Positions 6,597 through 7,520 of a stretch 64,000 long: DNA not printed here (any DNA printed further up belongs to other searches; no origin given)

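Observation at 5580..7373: Glycosyltransferase-methyltransferase fusion protein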

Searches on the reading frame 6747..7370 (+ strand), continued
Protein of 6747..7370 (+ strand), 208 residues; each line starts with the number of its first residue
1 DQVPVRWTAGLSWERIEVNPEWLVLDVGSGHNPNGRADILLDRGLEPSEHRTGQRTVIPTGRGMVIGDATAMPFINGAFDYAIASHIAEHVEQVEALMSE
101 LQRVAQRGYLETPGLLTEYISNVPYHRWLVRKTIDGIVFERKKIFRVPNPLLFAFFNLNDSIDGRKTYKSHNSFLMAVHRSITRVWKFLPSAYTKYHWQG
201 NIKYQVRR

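Call 42: search_protein_families(library=ncbifam, proteins=[window:6747-7370:+, P0118, P0128, P0130, P0137, P0138, P0139, P0140, P0120, P0135], max_evalue=0.01)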
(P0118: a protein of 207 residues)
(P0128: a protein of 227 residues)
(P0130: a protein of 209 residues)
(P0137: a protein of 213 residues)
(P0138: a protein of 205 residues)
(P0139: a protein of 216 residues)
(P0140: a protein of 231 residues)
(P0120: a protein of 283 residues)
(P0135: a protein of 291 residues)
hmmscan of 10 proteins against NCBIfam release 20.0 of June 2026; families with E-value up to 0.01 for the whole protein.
window:6747-7370:+ (208 aa): 5 families
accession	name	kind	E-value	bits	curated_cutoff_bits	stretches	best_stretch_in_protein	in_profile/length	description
NF045667.1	MTase_DVU1556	equivalog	8e-05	22.2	155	1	15-108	17-114/213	DVU_1556 family methyltransferase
NF001241.0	PRK00216.1-2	equivalog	0.00035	20.3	327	1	64-108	98-142/231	demethylmenaquinone methyltransferase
NF045882.1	PLipidMtase_Leg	equivalog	0.0018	18.1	390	1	64-107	94-137/207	phospholipid N-methyltransferase PmtA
NF004452.0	PRK05785.1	equivalog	0.0052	16.3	207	0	65-107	97-139/228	hypothetical protein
NF045823.1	PthPhpthDimycoMt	equivalog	0.0084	15.3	300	0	61-107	114-160/256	phthiotriol/phenolphthiotriol dimycocerosates methyltransferase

P0118 (207 aa): 15 families
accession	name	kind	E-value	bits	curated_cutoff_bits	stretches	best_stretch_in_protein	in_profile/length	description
NF045882.1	PLipidMtase_Leg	equivalog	3.4e-07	30.2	390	1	46-106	77-137/207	phospholipid N-methyltransferase PmtA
NF045823.1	PthPhpthDimycoMt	equivalog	1.3e-06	27.8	300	1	63-107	117-161/256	phthiotriol/phenolphthiotriol dimycocerosates methyltransferase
NF001241.0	PRK00216.1-2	equivalog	3.6e-06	26.8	327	1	15-107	47-142/231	demethylmenaquinone methyltransferase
NF041255.1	mycofact_MftM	equivalog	3.8e-06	26.4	200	1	64-106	191-235/289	mycofactocin oligosaccharide methyltransferase MftM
NF004452.0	PRK05785.1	equivalog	4.9e-06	26.2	207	1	56-106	91-139/228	hypothetical protein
NF045825.1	FAmtase_mtf2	equivalog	2.5e-05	23.7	400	1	63-106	109-152/248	fatty-acid O-methyltransferase Mtf2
NF001243.0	PRK00216.1-4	equivalog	8.4e-05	22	235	1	60-107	99-146/237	demethylmenaquinone methyltransferase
NF045667.1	MTase_DVU1556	equivalog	0.00011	21.7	155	1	16-120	19-124/213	DVU_1556 family methyltransferase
TIGR02752.1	MenG_heptapren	equivalog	0.00026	20.6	419.85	1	61-107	98-144/231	demethylmenaquinone methyltransferase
TIGR01934.1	MenG_MenH_UbiE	subfamily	0.0014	18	158.35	1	63-107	92-136/223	ubiquinone/menaquinone biosynthesis methyltransferase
NF001242.0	PRK00216.1-3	equivalog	0.0015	18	351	1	62-107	125-170/258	bifunctional demethylmenaquinone methyltransferase/2-methoxy-6-polyprenyl-1,4-benzoquinol methylase UbiE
NF052510.1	methyltran_MpqE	exception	0.0048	16.3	335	0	63-107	102-146/234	methyl-plastoquinone biosynthesis methyltransferase MpqE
TIGR01983.1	UbiG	equivalog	0.0068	15.7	102.95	0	74-107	112-146/228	bifunctional 2-polyprenyl-6-hydroxyphenol methylase/3-demethylubiquinol 3-O-methyltransferase UbiG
NF040539.1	AST_met_ArsM_2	exception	0.0071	16.2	240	0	64-107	115-158/262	putative arsinothricin biosynthesis methyltransferase ArsM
TIGR02081.1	metW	equivalog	0.0072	15.9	189.5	0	45-112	41-110/194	methionine biosynthesis protein MetW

P0128 (227 aa): 16 families
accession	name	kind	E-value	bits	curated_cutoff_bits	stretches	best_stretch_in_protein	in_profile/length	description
TIGR02081.1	metW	equivalog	1.9e-06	27.6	189.5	1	73-123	58-110/194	methionine biosynthesis protein MetW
NF045823.1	PthPhpthDimycoMt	equivalog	2e-05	23.9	300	1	72-118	115-161/256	phthiotriol/phenolphthiotriol dimycocerosates methyltransferase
NF004452.0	PRK05785.1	equivalog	3.7e-05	23.3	207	1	59-116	82-138/228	hypothetical protein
NF045825.1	FAmtase_mtf2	equivalog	0.0002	20.7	400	1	48-116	83-151/248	fatty-acid O-methyltransferase Mtf2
TIGR01983.1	UbiG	equivalog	0.00021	20.6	102.95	1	57-118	84-146/228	bifunctional 2-polyprenyl-6-hydroxyphenol methylase/3-demethylubiquinol 3-O-methyltransferase UbiG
TIGR02072.1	BioC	equivalog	0.00034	20.5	184.95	1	64-139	79-148/244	malonyl-ACP O-methyltransferase BioC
NF001241.0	PRK00216.1-2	equivalog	0.00041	20.1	327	1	32-130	81-154/231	demethylmenaquinone methyltransferase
TIGR04345.1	ovoA_Cterm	equivalog_domain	0.00058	19.4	170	1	73-120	119-167/242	putative 4-mercaptohistidine N1-methyltransferase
NF045667.1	MTase_DVU1556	equivalog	0.001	18.5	155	0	29-117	19-113/213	DVU_1556 family methyltransferase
NF047649.1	MTase_UXPK_star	exception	0.002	17.2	460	1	73-118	131-176/283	methyltransferase/UXPK-star double selenoprotein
NF001242.0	PRK00216.1-3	equivalog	0.0025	17.2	351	1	66-127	118-179/258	bifunctional demethylmenaquinone methyltransferase/2-methoxy-6-polyprenyl-1,4-benzoquinol methylase UbiE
NF045882.1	PLipidMtase_Leg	equivalog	0.0028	17.5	390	1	53-117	72-137/207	phospholipid N-methyltransferase PmtA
TIGR01934.1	MenG_MenH_UbiE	subfamily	0.0029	17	158.35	1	72-118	90-136/223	ubiquinone/menaquinone biosynthesis methyltransferase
NF001240.0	PRK00216.1-1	equivalog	0.0033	16.5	378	1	68-118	113-163/251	bifunctional demethylmenaquinone methyltransferase/2-methoxy-6-polyprenyl-1,4-benzoquinol methylase UbiE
NF041537.1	ArsM_AhpD_UU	exception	0.0052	15.6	510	0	71-118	128-175/345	arsenite methyltransferase/AhpD domain selenoprotein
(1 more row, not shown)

P0130 (209 aa): 0 families

P0137 (213 aa): 12 families
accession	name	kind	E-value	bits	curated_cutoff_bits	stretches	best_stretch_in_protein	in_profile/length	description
NF045823.1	PthPhpthDimycoMt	equivalog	5.2e-06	25.8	300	1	62-105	116-159/256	phthiotriol/phenolphthiotriol dimycocerosates methyltransferase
NF045667.1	MTase_DVU1556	equivalog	8.9e-06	25.3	155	1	9-105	11-112/213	DVU_1556 family methyltransferase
NF001241.0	PRK00216.1-2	equivalog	2.9e-05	23.8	327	1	61-107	96-142/231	demethylmenaquinone methyltransferase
NF045825.1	FAmtase_mtf2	equivalog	0.00024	20.4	400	1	63-104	109-150/248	fatty-acid O-methyltransferase Mtf2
NF045882.1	PLipidMtase_Leg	equivalog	0.0007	19.4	390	1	66-105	97-136/207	phospholipid N-methyltransferase PmtA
TIGR02081.1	metW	equivalog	0.00071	19.2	189.5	1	73-112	71-110/194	methionine biosynthesis protein MetW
TIGR02072.1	BioC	equivalog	0.001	18.9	184.95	1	60-106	80-126/244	malonyl-ACP O-methyltransferase BioC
NF040539.1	AST_met_ArsM_2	exception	0.0019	18.1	240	1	59-107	110-158/262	putative arsinothricin biosynthesis methyltransferase ArsM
TIGR01983.1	UbiG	equivalog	0.0042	16.4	102.95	0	74-104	112-143/228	bifunctional 2-polyprenyl-6-hydroxyphenol methylase/3-demethylubiquinol 3-O-methyltransferase UbiG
NF001243.0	PRK00216.1-4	equivalog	0.006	15.9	235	0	64-107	103-146/237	demethylmenaquinone methyltransferase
TIGR04345.1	ovoA_Cterm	equivalog_domain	0.0074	15.8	170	0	59-102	116-159/242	putative 4-mercaptohistidine N1-methyltransferase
NF004452.0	PRK05785.1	equivalog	0.0085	15.6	207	0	64-105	97-138/228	hypothetical protein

P0138 (205 aa): 4 families
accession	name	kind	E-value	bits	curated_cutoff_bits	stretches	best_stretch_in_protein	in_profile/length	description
NF045667.1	MTase_DVU1556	equivalog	0.00045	19.7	155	1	10-101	15-114/213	DVU_1556 family methyltransferase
NF041255.1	mycofact_MftM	equivalog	0.001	18.4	200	1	57-100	190-235/289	mycofactocin oligosaccharide methyltransferase MftM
TIGR02081.1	metW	equivalog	0.0015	18.1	189.5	0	68-106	72-110/194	methionine biosynthesis protein MetW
NF001241.0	PRK00216.1-2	equivalog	0.007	16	327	0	54-101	95-142/231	demethylmenaquinone methyltransferase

P0139 (216 aa): 7 families
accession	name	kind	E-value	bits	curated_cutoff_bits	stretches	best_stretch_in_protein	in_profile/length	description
NF001243.0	PRK00216.1-4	equivalog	6.2e-07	29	235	1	61-106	101-146/237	demethylmenaquinone methyltransferase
TIGR02752.1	MenG_heptapren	equivalog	2.6e-06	27.1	419.85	1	61-106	99-144/231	demethylmenaquinone methyltransferase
NF001241.0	PRK00216.1-2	equivalog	5.8e-06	26.1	327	1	61-116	97-152/231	demethylmenaquinone methyltransferase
NF045882.1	PLipidMtase_Leg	equivalog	2.5e-05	24.2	390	1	63-104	95-136/207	phospholipid N-methyltransferase PmtA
NF045823.1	PthPhpthDimycoMt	equivalog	0.00056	19.1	300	1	61-106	116-161/256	phthiotriol/phenolphthiotriol dimycocerosates methyltransferase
NF045667.1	MTase_DVU1556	equivalog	0.00063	19.3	155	1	14-106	17-114/213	DVU_1556 family methyltransferase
NF004452.0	PRK05785.1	equivalog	0.0042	16.6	207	0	4-105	35-139/228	hypothetical protein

P0140 (231 aa): 5 families
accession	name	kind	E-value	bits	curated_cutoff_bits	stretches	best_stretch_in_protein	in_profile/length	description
NF041255.1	mycofact_MftM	equivalog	0.0001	21.8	200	1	77-119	190-234/289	mycofactocin oligosaccharide methyltransferase MftM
NF045667.1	MTase_DVU1556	equivalog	0.00015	21.3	155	1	30-119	18-112/213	DVU_1556 family methyltransferase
NF001241.0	PRK00216.1-2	equivalog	0.0002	21.1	327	1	72-122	91-143/231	demethylmenaquinone methyltransferase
NF045823.1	PthPhpthDimycoMt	equivalog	0.00051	19.3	300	1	77-121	117-161/256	phthiotriol/phenolphthiotriol dimycocerosates methyltransferase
NF045882.1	PLipidMtase_Leg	equivalog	0.002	17.9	390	1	77-119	94-136/207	phospholipid N-methyltransferase PmtA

P0120 (283 aa): 7 families
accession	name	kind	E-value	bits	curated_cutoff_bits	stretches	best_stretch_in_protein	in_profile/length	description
NF045823.1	PthPhpthDimycoMt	equivalog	1.2e-05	24.6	300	1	135-183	113-161/256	phthiotriol/phenolphthiotriol dimycocerosates methyltransferase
NF045667.1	MTase_DVU1556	equivalog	0.00013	21.5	155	1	93-183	20-114/213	DVU_1556 family methyltransferase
NF045825.1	FAmtase_mtf2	equivalog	0.00069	18.9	400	1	135-182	105-152/248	fatty-acid O-methyltransferase Mtf2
TIGR03088.1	stp2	hypoth_equivalog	0.00083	18.5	409.05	1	3-78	295-373/374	TIGR03088 family PEP-CTERM/XrtA system glycosyltransferase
NF045882.1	PLipidMtase_Leg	equivalog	0.0024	17.7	390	1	138-181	93-136/207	phospholipid N-methyltransferase PmtA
TIGR04345.1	ovoA_Cterm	equivalog_domain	0.0025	17.4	170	1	142-183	123-165/242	putative 4-mercaptohistidine N1-methyltransferase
NF001241.0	PRK00216.1-2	equivalog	0.0035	17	327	1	138-183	97-142/231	demethylmenaquinone methyltransferase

P0135 (291 aa): 7 families
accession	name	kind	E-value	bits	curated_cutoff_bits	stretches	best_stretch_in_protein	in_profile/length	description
NF045667.1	MTase_DVU1556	equivalog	0.00021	20.8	155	1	91-180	20-114/213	DVU_1556 family methyltransferase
NF045823.1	PthPhpthDimycoMt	equivalog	0.00024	20.4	300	1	136-180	117-161/256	phthiotriol/phenolphthiotriol dimycocerosates methyltransferase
NF001241.0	PRK00216.1-2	equivalog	0.00092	18.9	327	1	133-180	95-142/231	demethylmenaquinone methyltransferase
NF041255.1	mycofact_MftM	equivalog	0.0013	18.2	200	1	136-179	190-235/289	mycofactocin oligosaccharide methyltransferase MftM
NF004452.0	PRK05785.1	equivalog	0.0014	18.2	207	1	131-179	93-139/228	hypothetical protein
NF045882.1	PLipidMtase_Leg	equivalog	0.0075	16.1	390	0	123-178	81-136/207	phospholipid N-methyltransferase PmtA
NF045825.1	FAmtase_mtf2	equivalog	0.0079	15.4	400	0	135-179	108-152/248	fatty-acid O-methyltransferase Mtf2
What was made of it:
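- On Any curated NCBIfam methyltransferase family: Stand-alone homologues likewise fall short (call 42).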

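Call 59: list_cluster_members(proteins=[P0118, P0128, P0130, P0137, P0139, P0116, P0125, P0157, P0186, P0030])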
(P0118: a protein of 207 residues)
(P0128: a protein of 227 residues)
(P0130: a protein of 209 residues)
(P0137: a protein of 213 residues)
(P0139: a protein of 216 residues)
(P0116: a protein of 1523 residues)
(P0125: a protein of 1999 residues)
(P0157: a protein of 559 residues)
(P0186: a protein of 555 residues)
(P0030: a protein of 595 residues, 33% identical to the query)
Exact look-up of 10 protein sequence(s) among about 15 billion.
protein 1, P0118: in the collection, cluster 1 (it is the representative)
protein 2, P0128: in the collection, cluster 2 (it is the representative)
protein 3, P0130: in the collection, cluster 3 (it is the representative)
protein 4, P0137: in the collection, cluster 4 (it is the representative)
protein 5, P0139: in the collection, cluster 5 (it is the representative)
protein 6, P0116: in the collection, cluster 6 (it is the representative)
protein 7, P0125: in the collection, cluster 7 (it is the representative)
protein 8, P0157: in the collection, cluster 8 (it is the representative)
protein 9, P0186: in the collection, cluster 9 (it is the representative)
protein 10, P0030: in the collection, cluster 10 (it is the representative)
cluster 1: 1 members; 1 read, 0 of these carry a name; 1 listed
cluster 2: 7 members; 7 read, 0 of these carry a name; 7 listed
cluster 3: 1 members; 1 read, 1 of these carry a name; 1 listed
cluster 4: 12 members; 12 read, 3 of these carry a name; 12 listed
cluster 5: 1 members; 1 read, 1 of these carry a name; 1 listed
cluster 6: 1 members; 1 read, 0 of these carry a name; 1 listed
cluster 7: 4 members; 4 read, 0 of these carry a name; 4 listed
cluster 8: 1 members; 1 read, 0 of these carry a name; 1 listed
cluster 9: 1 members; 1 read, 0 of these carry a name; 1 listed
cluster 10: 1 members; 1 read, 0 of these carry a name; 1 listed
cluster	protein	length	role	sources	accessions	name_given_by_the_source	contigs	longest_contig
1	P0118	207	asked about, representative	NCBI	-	-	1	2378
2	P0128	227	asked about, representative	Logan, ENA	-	-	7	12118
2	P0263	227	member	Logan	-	-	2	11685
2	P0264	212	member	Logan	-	-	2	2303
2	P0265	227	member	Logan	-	-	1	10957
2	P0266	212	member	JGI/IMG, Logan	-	-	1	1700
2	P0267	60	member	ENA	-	-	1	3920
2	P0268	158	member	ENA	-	-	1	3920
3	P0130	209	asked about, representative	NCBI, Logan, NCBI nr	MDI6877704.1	MAG: methyltransferase domain-containing protein [Methanomicrobiales archaeon] | methyltransferase domain-containing protein [Methanomicrobiales archaeon]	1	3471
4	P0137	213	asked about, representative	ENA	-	-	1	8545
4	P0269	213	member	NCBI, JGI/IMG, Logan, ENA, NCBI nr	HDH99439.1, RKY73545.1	MAG: hypothetical protein DRQ14_03945 [Candidatus Latescibacterota bacterium]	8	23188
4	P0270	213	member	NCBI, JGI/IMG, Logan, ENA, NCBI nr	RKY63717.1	MAG: hypothetical protein DRQ08_09065 [Candidatus Latescibacterota bacterium]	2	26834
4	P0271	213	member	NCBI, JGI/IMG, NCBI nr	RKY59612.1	MAG: hypothetical protein DRP94_03115 [Candidatus Latescibacterota bacterium]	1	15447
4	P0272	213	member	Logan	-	-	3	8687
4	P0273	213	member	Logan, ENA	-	-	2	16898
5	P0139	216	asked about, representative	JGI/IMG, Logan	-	hypothetical protein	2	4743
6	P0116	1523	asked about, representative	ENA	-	-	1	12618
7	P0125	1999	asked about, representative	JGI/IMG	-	-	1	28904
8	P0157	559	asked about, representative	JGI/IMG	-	-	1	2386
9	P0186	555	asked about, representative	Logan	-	-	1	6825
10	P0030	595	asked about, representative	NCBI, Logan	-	-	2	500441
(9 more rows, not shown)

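Call 60: find_encoding_contigs(protein=P0269, flank=6000, max_places=3)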
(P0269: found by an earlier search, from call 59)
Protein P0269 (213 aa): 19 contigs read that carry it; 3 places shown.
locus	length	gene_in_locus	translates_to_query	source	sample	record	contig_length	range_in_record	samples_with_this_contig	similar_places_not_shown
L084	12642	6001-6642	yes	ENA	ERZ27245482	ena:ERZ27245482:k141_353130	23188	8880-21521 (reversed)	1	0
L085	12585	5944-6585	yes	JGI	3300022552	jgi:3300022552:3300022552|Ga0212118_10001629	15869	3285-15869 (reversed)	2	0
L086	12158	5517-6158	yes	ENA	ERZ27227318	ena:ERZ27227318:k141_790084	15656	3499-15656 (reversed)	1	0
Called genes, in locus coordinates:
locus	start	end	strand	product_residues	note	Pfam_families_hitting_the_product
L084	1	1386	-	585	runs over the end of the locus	-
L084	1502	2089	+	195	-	PF00383:dCMP_cyt_deam_1, PF14437:MafB19-deam, PF14439:Bd3614-deam (weak)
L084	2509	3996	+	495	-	PF05496:RuvB_N (weak), PF13177:DNA_pol3_delta2, PF13604:AAA_30 (weak), PF00004:AAA, PF07728:AAA_5 (weak), PF22608:DNAX_ATPase_lid, PF12169:DNA_pol3_gamma3, PF20964:DnaX_C, +3 more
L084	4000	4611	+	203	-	PF21176:RecR_HhH, PF02132:RecR_ZnF, PF13662:Toprim_4, PF01751:Toprim, PF21175:RecR_C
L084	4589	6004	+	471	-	PF01565:FAD_binding_4, PF02913:FAD-oxidase_C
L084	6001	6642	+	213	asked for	PF13847:Methyltransf_31 (faint), PF08241:Methyltransf_11, PF13649:Methyltransf_25 (weak)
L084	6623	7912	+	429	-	PF01943:Polysacc_synt, PF13440:Polysacc_synt_3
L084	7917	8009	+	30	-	PF13175:AAA_15 (weak)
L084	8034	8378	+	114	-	-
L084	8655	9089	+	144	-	PF22014:DUF6932, PF18765:Polbeta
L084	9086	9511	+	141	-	PF01934:HepT-like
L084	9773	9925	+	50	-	-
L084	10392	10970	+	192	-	PF01558:POR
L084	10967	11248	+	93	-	PF13187:Fer4_9, PF12797:Fer4_2 (faint), PF12837:Fer4_6 (faint), PF13237:Fer4_10 (weak), PF00037:Fer4 (weak), PF14697:Fer4_21, PF12838:Fer4_7 (weak), PF00037:Fer4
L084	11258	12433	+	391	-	PF01855:POR_N, PF02780:Transketolase_C (weak), PF17147:PFOR_II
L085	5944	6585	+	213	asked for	PF13847:Methyltransf_31 (faint), PF08241:Methyltransf_11, PF13649:Methyltransf_25 (weak)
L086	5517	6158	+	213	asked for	PF13847:Methyltransf_31 (faint), PF08241:Methyltransf_11, PF13649:Methyltransf_25 (weak)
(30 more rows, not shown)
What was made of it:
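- A stand-alone copy of the module in Latescibacterota overlaps a Polysacc_synt flippase gene (call 60).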
